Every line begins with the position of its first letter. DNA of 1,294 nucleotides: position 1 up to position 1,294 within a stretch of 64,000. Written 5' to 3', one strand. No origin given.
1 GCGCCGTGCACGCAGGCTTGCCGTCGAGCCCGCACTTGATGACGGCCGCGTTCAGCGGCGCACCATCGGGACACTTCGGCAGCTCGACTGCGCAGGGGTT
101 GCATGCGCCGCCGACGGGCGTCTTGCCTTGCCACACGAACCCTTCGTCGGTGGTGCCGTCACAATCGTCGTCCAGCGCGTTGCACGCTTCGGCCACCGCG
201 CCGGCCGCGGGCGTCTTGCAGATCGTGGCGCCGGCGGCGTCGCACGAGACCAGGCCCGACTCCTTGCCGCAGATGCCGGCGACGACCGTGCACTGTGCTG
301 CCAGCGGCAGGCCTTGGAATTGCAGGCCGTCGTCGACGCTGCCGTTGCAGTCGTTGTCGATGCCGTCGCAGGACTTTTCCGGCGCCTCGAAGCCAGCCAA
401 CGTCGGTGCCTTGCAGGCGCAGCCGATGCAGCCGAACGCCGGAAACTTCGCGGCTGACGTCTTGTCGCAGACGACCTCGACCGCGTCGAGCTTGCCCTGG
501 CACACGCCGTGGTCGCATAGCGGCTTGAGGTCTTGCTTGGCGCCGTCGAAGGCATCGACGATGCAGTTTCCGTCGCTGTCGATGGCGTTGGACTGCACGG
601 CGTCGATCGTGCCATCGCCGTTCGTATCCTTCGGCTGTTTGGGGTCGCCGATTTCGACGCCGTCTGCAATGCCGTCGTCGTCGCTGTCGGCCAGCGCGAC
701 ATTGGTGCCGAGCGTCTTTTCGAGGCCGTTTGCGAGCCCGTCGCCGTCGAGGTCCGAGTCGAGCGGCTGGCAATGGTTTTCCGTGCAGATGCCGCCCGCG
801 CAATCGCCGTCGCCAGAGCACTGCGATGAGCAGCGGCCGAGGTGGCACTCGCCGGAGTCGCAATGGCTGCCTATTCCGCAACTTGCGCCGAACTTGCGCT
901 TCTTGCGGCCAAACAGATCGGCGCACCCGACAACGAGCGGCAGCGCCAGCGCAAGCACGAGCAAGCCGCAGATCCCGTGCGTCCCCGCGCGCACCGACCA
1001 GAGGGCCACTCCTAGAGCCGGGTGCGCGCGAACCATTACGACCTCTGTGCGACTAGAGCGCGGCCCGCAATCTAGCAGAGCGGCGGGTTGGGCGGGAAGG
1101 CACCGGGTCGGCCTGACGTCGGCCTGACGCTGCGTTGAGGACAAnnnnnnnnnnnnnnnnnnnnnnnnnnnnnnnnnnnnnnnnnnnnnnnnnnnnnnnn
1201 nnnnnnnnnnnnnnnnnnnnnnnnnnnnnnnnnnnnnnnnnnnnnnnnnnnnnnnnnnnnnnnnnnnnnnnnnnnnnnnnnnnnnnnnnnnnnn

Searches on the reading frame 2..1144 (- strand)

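Call 89: search_protein_families(library=pfam, proteins=[window:2-1144:-], max_evalue=0.0001)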
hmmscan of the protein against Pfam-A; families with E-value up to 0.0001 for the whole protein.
window:2-1144:- (381 aa): 1 family
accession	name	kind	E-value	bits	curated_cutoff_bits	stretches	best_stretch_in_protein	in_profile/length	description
PF11617.13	Cu-binding_MopE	-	3.4e-06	27.6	27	0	254-272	13-30/30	Putative metal-binding motif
